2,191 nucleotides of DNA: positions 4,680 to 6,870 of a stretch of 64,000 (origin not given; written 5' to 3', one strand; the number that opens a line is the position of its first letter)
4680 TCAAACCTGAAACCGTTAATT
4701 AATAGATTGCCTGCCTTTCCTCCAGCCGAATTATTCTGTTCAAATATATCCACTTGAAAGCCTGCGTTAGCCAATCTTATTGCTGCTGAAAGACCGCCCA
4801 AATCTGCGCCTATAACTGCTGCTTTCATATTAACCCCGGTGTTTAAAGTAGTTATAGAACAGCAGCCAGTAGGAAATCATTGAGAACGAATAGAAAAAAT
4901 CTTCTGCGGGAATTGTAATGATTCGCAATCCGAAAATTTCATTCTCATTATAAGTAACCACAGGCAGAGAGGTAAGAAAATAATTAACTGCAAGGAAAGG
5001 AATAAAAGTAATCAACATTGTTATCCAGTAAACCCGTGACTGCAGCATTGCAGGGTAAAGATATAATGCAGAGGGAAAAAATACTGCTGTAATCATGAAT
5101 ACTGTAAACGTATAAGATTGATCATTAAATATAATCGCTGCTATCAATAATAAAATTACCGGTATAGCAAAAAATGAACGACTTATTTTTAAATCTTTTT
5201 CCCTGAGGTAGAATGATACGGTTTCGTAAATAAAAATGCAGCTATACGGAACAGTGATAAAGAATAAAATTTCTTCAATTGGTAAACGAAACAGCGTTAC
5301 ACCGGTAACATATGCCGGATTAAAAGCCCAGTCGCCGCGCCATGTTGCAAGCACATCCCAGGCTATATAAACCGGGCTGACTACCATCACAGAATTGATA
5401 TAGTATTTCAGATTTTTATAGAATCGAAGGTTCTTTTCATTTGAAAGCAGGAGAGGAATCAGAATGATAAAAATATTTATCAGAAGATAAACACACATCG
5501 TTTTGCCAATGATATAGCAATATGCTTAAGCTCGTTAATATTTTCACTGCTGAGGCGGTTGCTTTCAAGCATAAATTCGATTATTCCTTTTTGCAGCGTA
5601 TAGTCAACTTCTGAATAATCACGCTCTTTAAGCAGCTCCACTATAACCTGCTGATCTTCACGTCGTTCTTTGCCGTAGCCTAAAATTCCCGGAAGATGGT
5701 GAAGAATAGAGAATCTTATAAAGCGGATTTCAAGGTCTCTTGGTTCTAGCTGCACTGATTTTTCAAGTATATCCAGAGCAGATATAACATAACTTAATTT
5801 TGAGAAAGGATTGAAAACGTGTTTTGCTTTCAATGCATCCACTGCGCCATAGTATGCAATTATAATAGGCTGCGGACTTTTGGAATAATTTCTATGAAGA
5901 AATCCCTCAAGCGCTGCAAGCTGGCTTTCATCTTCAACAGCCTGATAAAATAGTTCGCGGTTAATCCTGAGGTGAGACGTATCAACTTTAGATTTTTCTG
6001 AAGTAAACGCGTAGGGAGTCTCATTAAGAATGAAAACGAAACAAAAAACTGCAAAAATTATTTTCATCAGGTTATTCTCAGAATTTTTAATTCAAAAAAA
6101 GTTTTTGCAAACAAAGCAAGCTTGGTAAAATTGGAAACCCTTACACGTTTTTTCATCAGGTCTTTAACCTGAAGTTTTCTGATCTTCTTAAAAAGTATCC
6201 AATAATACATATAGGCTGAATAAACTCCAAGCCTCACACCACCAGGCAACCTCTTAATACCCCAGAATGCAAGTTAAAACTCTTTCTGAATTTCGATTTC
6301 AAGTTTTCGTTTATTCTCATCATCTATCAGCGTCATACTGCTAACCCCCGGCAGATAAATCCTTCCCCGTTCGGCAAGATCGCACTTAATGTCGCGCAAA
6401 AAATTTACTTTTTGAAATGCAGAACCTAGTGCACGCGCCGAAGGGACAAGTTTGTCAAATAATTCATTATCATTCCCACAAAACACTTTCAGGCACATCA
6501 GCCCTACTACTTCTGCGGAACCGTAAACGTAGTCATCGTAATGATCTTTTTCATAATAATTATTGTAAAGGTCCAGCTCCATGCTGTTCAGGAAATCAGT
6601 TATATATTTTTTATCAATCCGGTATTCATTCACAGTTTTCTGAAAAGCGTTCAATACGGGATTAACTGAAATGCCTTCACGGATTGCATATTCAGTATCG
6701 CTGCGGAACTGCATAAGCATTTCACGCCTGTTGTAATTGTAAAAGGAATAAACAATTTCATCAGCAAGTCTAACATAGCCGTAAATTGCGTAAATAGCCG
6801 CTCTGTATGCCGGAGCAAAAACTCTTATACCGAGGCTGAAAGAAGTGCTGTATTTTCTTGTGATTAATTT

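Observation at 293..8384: Complete-looking keto-carotenoid glycoside ester pathway that is genetically dead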

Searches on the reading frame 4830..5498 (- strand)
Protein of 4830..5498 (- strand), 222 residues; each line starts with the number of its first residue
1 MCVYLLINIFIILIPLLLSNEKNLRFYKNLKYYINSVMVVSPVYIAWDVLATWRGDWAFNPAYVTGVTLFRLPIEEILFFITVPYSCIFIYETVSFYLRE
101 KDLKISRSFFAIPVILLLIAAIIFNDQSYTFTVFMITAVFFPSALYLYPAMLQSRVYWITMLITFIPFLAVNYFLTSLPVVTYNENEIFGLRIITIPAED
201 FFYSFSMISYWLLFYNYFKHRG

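Call 5: search_protein_families(library=pfam, proteins=[window:4830-5498:-], max_evalue=0.01)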
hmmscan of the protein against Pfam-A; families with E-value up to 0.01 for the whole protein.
window:4830-5498:- (222 aa): 1 family
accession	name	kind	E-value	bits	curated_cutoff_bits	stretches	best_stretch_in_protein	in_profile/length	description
PF18916.5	Lycopene_cyc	-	2.3e-32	111.9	27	2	127-218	2-92/92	Lycopene cyclase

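Call 33: search_protein_families(library=ncbifam, proteins=[L082:7113-8609:+, L082:8590-9432:+, window:4830-5498:-, L082:10671-12149:+, L082:14544-15212:+], max_evalue=0.001)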
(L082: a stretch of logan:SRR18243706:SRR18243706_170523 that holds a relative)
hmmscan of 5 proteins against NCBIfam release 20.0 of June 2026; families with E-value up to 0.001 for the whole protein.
L082:7113-8609:+ (498 aa): 52 families (the best 25 are shown)
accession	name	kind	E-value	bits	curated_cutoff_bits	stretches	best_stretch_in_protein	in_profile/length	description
TIGR02734.1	crtI_fam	subfamily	1.3e-117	393.6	238.1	1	8-493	1-492/504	phytoene desaturase family protein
NF058655.1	CrtID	equivalog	2.8e-107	359.5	640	1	9-485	2-477/478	bifunctional phytoene desaturase/3,4-desaturase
NF042421.1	hydcarot_desat_CrtD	equivalog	8.7e-68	228.9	500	1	6-491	2-485/487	1-hydroxycarotenoid 3,4-desaturase CrtD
NF045637.1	carotdesatCrtDProt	equivalog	1.1e-62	212.2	580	1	9-492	2-485/485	1-hydroxycarotenoid 3,4-desaturase CrtD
TIGR02733.1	desat_CrtD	equivalog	9.1e-22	77.4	549.7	1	6-489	2-488/492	C-3',4' desaturase CrtD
TIGR02730.1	carot_isom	equivalog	6e-20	71.5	586.9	1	8-494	3-493/493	carotenoid isomerase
NF045689.1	BCarotKetCrtO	equivalog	1.1e-12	47.4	1000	0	387-474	430-522/563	beta-carotene ketolase CrtO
NF008845.0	PRK11883.1-5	equivalog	3.4e-10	38.8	560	1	3-78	2-84/468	protoporphyrinogen oxidase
NF005560.0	PRK07233.1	equivalog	6.9e-10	38.3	252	1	7-54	2-49/435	hypothetical protein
NF005548.0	PRK07208.1-4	equivalog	9.7e-10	37.6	389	1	5-80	3-79/488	hypothetical protein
TIGR00562.1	proto_IX_ox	equivalog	6.9e-08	31.5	97.85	1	5-78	2-78/470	protoporphyrinogen oxidase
NF005545.0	PRK07208.1-1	equivalog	1.3e-07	30.4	451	1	4-72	6-76/504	hypothetical protein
TIGR03467.1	HpnE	equivalog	1.6e-07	31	283.05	1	9-81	2-77/430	hydroxysqualene dehydroxylase HpnE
NF001933.0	PRK00711.1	subfamily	2.8e-07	29.9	383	0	7-41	2-36/429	D-amino acid dehydrogenase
NF008841.0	PRK11883.1-1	equivalog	2.8e-07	29.8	517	1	5-79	3-81/453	protoporphyrinogen oxidase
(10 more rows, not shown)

L082:8590-9432:+ (280 aa): 6 families
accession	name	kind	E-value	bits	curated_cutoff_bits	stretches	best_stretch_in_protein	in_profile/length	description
TIGR03465.1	HpnD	equivalog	6.1e-34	117.3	278.6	1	17-206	2-186/267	presqualene diphosphate synthase HpnD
NF045686.1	PhytoSynCyanob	equivalog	2.9e-29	102.1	550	1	7-276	18-309/310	15-cis-phytoene synthase CrtB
TIGR03464.1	HpnC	equivalog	1.3e-23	83.8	250.45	1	30-188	15-170/267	squalene synthase HpnC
NF045921.1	PhytnSynCrtBRhod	equivalog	6.6e-19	68.5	500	1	13-272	10-277/307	15-cis-phytoene synthase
NF042419.1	Phyto_syn_CrtB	equivalog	1.7e-18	67.2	480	1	21-188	15-187/306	15-cis-phytoene synthase CrtB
TIGR01559.1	squal_synth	equivalog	3.8e-07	29.6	286.75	1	18-187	11-199/337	squalene synthase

window:4830-5498:- (222 aa): 1 family
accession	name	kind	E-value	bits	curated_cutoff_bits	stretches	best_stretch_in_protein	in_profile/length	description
TIGR03462.1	CarR_dom_SF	subfamily_domain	4.2e-29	100.9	39.4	2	4-91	3-89/89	lycopene cyclase domain-containing protein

L082:10671-12149:+ (492 aa): 51 families (the best 25 are shown)
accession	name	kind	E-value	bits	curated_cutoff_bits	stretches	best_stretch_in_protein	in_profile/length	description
NF042421.1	hydcarot_desat_CrtD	equivalog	2.3e-154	514.5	500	1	2-488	3-485/487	1-hydroxycarotenoid 3,4-desaturase CrtD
TIGR02734.1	crtI_fam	subfamily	2.7e-108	362.8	238.1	1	3-489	1-491/504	phytoene desaturase family protein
NF058655.1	CrtID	equivalog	5.2e-97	325.6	640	1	4-483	2-478/478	bifunctional phytoene desaturase/3,4-desaturase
NF045637.1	carotdesatCrtDProt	equivalog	2.4e-95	319.9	580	1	4-484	2-480/485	1-hydroxycarotenoid 3,4-desaturase CrtD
TIGR02730.1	carot_isom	equivalog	3.8e-28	98.6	586.9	1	3-483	3-485/493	carotenoid isomerase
TIGR02733.1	desat_CrtD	equivalog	1.6e-25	89.8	549.7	2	219-482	226-484/492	C-3',4' desaturase CrtD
NF045689.1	BCarotKetCrtO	equivalog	5.4e-22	78.1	1000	1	3-472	6-523/563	beta-carotene ketolase CrtO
NF005560.0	PRK07233.1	equivalog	3.2e-16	59.2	252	2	1-48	1-48/435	hypothetical protein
TIGR03467.1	HpnE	equivalog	6e-11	42.3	283.05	1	4-53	2-53/430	hydroxysqualene dehydroxylase HpnE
NF005313.0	PRK06847.1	subfamily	1.1e-09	37.8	372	1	2-34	6-38/375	hypothetical protein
NF005548.0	PRK07208.1-4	equivalog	1.6e-09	36.9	389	1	3-53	6-56/488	hypothetical protein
NF005547.0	PRK07208.1-3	equivalog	1.6e-08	33.8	380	1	2-52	6-56/465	hypothetical protein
TIGR00275.1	TIGR00275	subfamily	1.6e-07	30.5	183.8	1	4-38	2-36/401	aminoacetone oxidase family FAD-binding enzyme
NF001933.0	PRK00711.1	subfamily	5.6e-07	28.9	383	0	224-278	200-254/429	D-amino acid dehydrogenase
TIGR02352.1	thiamin_ThiO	equivalog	5.7e-07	28.9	250.8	1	4-39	2-36/351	glycine oxidase ThiO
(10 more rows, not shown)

L082:14544-15212:+ (222 aa): 2 families
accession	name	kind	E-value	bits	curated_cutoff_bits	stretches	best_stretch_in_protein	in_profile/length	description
NF045690.1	BCarotKetCrtW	equivalog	1.8e-64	217.5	350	1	2-220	26-248/257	beta-carotene ketolase CrtW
NF052548.1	FAdesatDesABac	equivalog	5.1e-07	29.1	500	1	17-99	38-119/328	Delta(5) desaturase DesA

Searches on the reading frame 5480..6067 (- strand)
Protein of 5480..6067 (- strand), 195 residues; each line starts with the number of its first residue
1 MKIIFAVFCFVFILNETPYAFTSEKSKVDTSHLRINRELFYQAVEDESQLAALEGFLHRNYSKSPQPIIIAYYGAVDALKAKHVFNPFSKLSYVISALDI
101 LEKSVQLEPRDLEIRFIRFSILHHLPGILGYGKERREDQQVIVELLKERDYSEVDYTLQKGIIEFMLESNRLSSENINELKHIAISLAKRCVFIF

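Call 5: search_protein_families(library=pfam, proteins=[window:5480-6067:-], max_evalue=0.01)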
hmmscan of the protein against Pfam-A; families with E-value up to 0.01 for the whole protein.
window:5480-6067:- (195 aa): 0 families

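Call 33: search_protein_families(library=ncbifam, proteins=[L082:7113-8609:+, L082:8590-9432:+, window:5480-6067:-, L082:10671-12149:+, L082:14544-15212:+], max_evalue=0.001)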
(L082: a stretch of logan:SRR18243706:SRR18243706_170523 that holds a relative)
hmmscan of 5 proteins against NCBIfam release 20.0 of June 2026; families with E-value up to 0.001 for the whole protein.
L082:7113-8609:+ (498 aa): 52 families (the best 25 are shown)
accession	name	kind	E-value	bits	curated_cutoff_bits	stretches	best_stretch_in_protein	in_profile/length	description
TIGR02734.1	crtI_fam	subfamily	1.3e-117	393.6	238.1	1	8-493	1-492/504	phytoene desaturase family protein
NF058655.1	CrtID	equivalog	2.8e-107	359.5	640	1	9-485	2-477/478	bifunctional phytoene desaturase/3,4-desaturase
NF042421.1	hydcarot_desat_CrtD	equivalog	8.7e-68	228.9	500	1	6-491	2-485/487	1-hydroxycarotenoid 3,4-desaturase CrtD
NF045637.1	carotdesatCrtDProt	equivalog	1.1e-62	212.2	580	1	9-492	2-485/485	1-hydroxycarotenoid 3,4-desaturase CrtD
TIGR02733.1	desat_CrtD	equivalog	9.1e-22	77.4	549.7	1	6-489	2-488/492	C-3',4' desaturase CrtD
TIGR02730.1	carot_isom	equivalog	6e-20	71.5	586.9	1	8-494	3-493/493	carotenoid isomerase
NF045689.1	BCarotKetCrtO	equivalog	1.1e-12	47.4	1000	0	387-474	430-522/563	beta-carotene ketolase CrtO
NF008845.0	PRK11883.1-5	equivalog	3.4e-10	38.8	560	1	3-78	2-84/468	protoporphyrinogen oxidase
NF005560.0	PRK07233.1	equivalog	6.9e-10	38.3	252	1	7-54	2-49/435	hypothetical protein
NF005548.0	PRK07208.1-4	equivalog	9.7e-10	37.6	389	1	5-80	3-79/488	hypothetical protein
TIGR00562.1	proto_IX_ox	equivalog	6.9e-08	31.5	97.85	1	5-78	2-78/470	protoporphyrinogen oxidase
NF005545.0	PRK07208.1-1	equivalog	1.3e-07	30.4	451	1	4-72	6-76/504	hypothetical protein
TIGR03467.1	HpnE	equivalog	1.6e-07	31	283.05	1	9-81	2-77/430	hydroxysqualene dehydroxylase HpnE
NF001933.0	PRK00711.1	subfamily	2.8e-07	29.9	383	0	7-41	2-36/429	D-amino acid dehydrogenase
NF008841.0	PRK11883.1-1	equivalog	2.8e-07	29.8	517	1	5-79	3-81/453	protoporphyrinogen oxidase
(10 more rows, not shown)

L082:8590-9432:+ (280 aa): 6 families
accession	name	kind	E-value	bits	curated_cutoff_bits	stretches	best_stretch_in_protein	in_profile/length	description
TIGR03465.1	HpnD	equivalog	6.1e-34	117.3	278.6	1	17-206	2-186/267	presqualene diphosphate synthase HpnD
NF045686.1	PhytoSynCyanob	equivalog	2.9e-29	102.1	550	1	7-276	18-309/310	15-cis-phytoene synthase CrtB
TIGR03464.1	HpnC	equivalog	1.3e-23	83.8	250.45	1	30-188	15-170/267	squalene synthase HpnC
NF045921.1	PhytnSynCrtBRhod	equivalog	6.6e-19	68.5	500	1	13-272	10-277/307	15-cis-phytoene synthase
NF042419.1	Phyto_syn_CrtB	equivalog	1.7e-18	67.2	480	1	21-188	15-187/306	15-cis-phytoene synthase CrtB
TIGR01559.1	squal_synth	equivalog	3.8e-07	29.6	286.75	1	18-187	11-199/337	squalene synthase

window:5480-6067:- (195 aa): 0 families

L082:10671-12149:+ (492 aa): 51 families (the best 25 are shown)
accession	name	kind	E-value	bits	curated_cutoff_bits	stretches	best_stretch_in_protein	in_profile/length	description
NF042421.1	hydcarot_desat_CrtD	equivalog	2.3e-154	514.5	500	1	2-488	3-485/487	1-hydroxycarotenoid 3,4-desaturase CrtD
TIGR02734.1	crtI_fam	subfamily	2.7e-108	362.8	238.1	1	3-489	1-491/504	phytoene desaturase family protein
NF058655.1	CrtID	equivalog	5.2e-97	325.6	640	1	4-483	2-478/478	bifunctional phytoene desaturase/3,4-desaturase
NF045637.1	carotdesatCrtDProt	equivalog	2.4e-95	319.9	580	1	4-484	2-480/485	1-hydroxycarotenoid 3,4-desaturase CrtD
TIGR02730.1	carot_isom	equivalog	3.8e-28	98.6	586.9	1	3-483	3-485/493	carotenoid isomerase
TIGR02733.1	desat_CrtD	equivalog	1.6e-25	89.8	549.7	2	219-482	226-484/492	C-3',4' desaturase CrtD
NF045689.1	BCarotKetCrtO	equivalog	5.4e-22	78.1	1000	1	3-472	6-523/563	beta-carotene ketolase CrtO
NF005560.0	PRK07233.1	equivalog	3.2e-16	59.2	252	2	1-48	1-48/435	hypothetical protein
TIGR03467.1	HpnE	equivalog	6e-11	42.3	283.05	1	4-53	2-53/430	hydroxysqualene dehydroxylase HpnE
NF005313.0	PRK06847.1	subfamily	1.1e-09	37.8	372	1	2-34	6-38/375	hypothetical protein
NF005548.0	PRK07208.1-4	equivalog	1.6e-09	36.9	389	1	3-53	6-56/488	hypothetical protein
NF005547.0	PRK07208.1-3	equivalog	1.6e-08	33.8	380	1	2-52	6-56/465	hypothetical protein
TIGR00275.1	TIGR00275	subfamily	1.6e-07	30.5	183.8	1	4-38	2-36/401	aminoacetone oxidase family FAD-binding enzyme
NF001933.0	PRK00711.1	subfamily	5.6e-07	28.9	383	0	224-278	200-254/429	D-amino acid dehydrogenase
TIGR02352.1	thiamin_ThiO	equivalog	5.7e-07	28.9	250.8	1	4-39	2-36/351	glycine oxidase ThiO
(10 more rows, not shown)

L082:14544-15212:+ (222 aa): 2 families
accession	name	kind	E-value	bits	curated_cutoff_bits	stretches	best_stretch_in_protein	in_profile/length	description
NF045690.1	BCarotKetCrtW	equivalog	1.8e-64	217.5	350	1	2-220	26-248/257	beta-carotene ketolase CrtW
NF052548.1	FAdesatDesABac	equivalog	5.1e-07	29.1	500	1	17-99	38-119/328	Delta(5) desaturase DesA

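Call 46: find_homologous_proteins(query=window:5480-6067:-, max_evalue=0.001)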
Query window:5480-6067:- (195 aa): 40 proteins with E <= 0.001 among 108 candidates.
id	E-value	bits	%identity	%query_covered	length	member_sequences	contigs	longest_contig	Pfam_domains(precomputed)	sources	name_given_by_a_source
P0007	5.5e-121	419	100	100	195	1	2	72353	-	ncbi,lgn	-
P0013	3.2e-103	362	90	97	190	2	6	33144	-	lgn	-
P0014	3.8e-55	205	54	94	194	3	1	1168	-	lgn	-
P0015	2.8e-53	199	54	94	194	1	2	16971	-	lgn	-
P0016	3.3e-52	195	52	96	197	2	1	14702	-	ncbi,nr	ncbi:MAG: hypothetical protein HXY50_12995 [Ignavibacteriaceae bacterium]|nr:hypothetical protein [I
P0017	4.2e-52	195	52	94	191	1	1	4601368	-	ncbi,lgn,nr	ncbi:MAG: hypothetical protein IPM56_00240 [Ignavibacteriales bacterium]|nr:MAG: hypothetical protei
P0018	8.6e-52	194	57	83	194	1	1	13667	-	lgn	-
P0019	1.1e-51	194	57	83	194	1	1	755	-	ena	-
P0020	2.2e-51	193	54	94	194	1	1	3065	-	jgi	jgi:hypothetical protein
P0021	8.2e-51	191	53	95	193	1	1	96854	-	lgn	-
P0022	5.3e-50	188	53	96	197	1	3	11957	-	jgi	jgi:hypothetical protein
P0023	3.2e-49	186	51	94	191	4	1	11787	-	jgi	-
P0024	1.6e-48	183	53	96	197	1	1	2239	-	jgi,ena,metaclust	metaclust:\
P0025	5.5e-47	178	49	96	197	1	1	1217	-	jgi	jgi:hypothetical protein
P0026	1.9e-45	173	50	85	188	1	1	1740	-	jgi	jgi:hypothetical protein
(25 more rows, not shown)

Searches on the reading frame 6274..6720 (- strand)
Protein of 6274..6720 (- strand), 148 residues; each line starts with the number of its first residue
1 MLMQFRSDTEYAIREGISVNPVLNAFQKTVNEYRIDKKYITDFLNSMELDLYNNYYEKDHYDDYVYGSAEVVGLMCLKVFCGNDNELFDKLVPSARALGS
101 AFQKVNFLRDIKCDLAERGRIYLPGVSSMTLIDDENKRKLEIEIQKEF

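Call 5: search_protein_families(library=pfam, proteins=[window:6274-6720:-], max_evalue=0.01)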
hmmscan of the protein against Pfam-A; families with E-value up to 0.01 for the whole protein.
window:6274-6720:- (148 aa): 1 family
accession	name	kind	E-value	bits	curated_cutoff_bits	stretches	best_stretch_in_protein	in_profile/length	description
PF00494.24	SQS_PSY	-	1.7e-29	103.7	26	1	2-124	50-173/263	Squalene/phytoene synthase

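Call 33: search_protein_families(library=ncbifam, proteins=[L082:7113-8609:+, L082:8590-9432:+, L082:10671-12149:+, L082:14544-15212:+], max_evalue=0.001)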
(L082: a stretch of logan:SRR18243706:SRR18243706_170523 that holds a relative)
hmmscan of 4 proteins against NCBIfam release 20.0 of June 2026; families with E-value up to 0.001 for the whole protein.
L082:7113-8609:+ (498 aa): 52 families (the best 25 are shown)
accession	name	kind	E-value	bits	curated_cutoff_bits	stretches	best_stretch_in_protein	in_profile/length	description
TIGR02734.1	crtI_fam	subfamily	1.3e-117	393.6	238.1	1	8-493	1-492/504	phytoene desaturase family protein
NF058655.1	CrtID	equivalog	2.8e-107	359.5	640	1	9-485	2-477/478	bifunctional phytoene desaturase/3,4-desaturase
NF042421.1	hydcarot_desat_CrtD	equivalog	8.7e-68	228.9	500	1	6-491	2-485/487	1-hydroxycarotenoid 3,4-desaturase CrtD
NF045637.1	carotdesatCrtDProt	equivalog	1.1e-62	212.2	580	1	9-492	2-485/485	1-hydroxycarotenoid 3,4-desaturase CrtD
TIGR02733.1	desat_CrtD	equivalog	9.1e-22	77.4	549.7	1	6-489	2-488/492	C-3',4' desaturase CrtD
TIGR02730.1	carot_isom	equivalog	6e-20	71.5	586.9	1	8-494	3-493/493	carotenoid isomerase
NF045689.1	BCarotKetCrtO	equivalog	1.1e-12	47.4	1000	0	387-474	430-522/563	beta-carotene ketolase CrtO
NF008845.0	PRK11883.1-5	equivalog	3.4e-10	38.8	560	1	3-78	2-84/468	protoporphyrinogen oxidase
NF005560.0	PRK07233.1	equivalog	6.9e-10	38.3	252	1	7-54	2-49/435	hypothetical protein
NF005548.0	PRK07208.1-4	equivalog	9.7e-10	37.6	389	1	5-80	3-79/488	hypothetical protein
TIGR00562.1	proto_IX_ox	equivalog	6.9e-08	31.5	97.85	1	5-78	2-78/470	protoporphyrinogen oxidase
NF005545.0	PRK07208.1-1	equivalog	1.3e-07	30.4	451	1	4-72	6-76/504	hypothetical protein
TIGR03467.1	HpnE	equivalog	1.6e-07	31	283.05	1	9-81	2-77/430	hydroxysqualene dehydroxylase HpnE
NF001933.0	PRK00711.1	subfamily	2.8e-07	29.9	383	0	7-41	2-36/429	D-amino acid dehydrogenase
NF008841.0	PRK11883.1-1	equivalog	2.8e-07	29.8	517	1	5-79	3-81/453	protoporphyrinogen oxidase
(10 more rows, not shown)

L082:8590-9432:+ (280 aa): 6 families
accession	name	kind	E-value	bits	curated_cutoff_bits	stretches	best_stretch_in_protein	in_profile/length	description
TIGR03465.1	HpnD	equivalog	6.1e-34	117.3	278.6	1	17-206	2-186/267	presqualene diphosphate synthase HpnD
NF045686.1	PhytoSynCyanob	equivalog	2.9e-29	102.1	550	1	7-276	18-309/310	15-cis-phytoene synthase CrtB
TIGR03464.1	HpnC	equivalog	1.3e-23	83.8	250.45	1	30-188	15-170/267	squalene synthase HpnC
NF045921.1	PhytnSynCrtBRhod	equivalog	6.6e-19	68.5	500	1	13-272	10-277/307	15-cis-phytoene synthase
NF042419.1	Phyto_syn_CrtB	equivalog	1.7e-18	67.2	480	1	21-188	15-187/306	15-cis-phytoene synthase CrtB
TIGR01559.1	squal_synth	equivalog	3.8e-07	29.6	286.75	1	18-187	11-199/337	squalene synthase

L082:10671-12149:+ (492 aa): 51 families (the best 25 are shown)
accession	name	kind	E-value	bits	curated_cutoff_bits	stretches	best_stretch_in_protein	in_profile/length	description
NF042421.1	hydcarot_desat_CrtD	equivalog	2.3e-154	514.5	500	1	2-488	3-485/487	1-hydroxycarotenoid 3,4-desaturase CrtD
TIGR02734.1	crtI_fam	subfamily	2.7e-108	362.8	238.1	1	3-489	1-491/504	phytoene desaturase family protein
NF058655.1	CrtID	equivalog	5.2e-97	325.6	640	1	4-483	2-478/478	bifunctional phytoene desaturase/3,4-desaturase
NF045637.1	carotdesatCrtDProt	equivalog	2.4e-95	319.9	580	1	4-484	2-480/485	1-hydroxycarotenoid 3,4-desaturase CrtD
TIGR02730.1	carot_isom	equivalog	3.8e-28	98.6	586.9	1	3-483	3-485/493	carotenoid isomerase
TIGR02733.1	desat_CrtD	equivalog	1.6e-25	89.8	549.7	2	219-482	226-484/492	C-3',4' desaturase CrtD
NF045689.1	BCarotKetCrtO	equivalog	5.4e-22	78.1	1000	1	3-472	6-523/563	beta-carotene ketolase CrtO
NF005560.0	PRK07233.1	equivalog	3.2e-16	59.2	252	2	1-48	1-48/435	hypothetical protein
TIGR03467.1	HpnE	equivalog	6e-11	42.3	283.05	1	4-53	2-53/430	hydroxysqualene dehydroxylase HpnE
NF005313.0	PRK06847.1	subfamily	1.1e-09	37.8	372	1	2-34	6-38/375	hypothetical protein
NF005548.0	PRK07208.1-4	equivalog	1.6e-09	36.9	389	1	3-53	6-56/488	hypothetical protein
NF005547.0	PRK07208.1-3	equivalog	1.6e-08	33.8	380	1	2-52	6-56/465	hypothetical protein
TIGR00275.1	TIGR00275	subfamily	1.6e-07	30.5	183.8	1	4-38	2-36/401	aminoacetone oxidase family FAD-binding enzyme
NF001933.0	PRK00711.1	subfamily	5.6e-07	28.9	383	0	224-278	200-254/429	D-amino acid dehydrogenase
TIGR02352.1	thiamin_ThiO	equivalog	5.7e-07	28.9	250.8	1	4-39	2-36/351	glycine oxidase ThiO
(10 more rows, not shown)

L082:14544-15212:+ (222 aa): 2 families
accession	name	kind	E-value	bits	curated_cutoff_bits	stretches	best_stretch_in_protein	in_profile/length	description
NF045690.1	BCarotKetCrtW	equivalog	1.8e-64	217.5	350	1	2-220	26-248/257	beta-carotene ketolase CrtW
NF052548.1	FAdesatDesABac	equivalog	5.1e-07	29.1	500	1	17-99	38-119/328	Delta(5) desaturase DesA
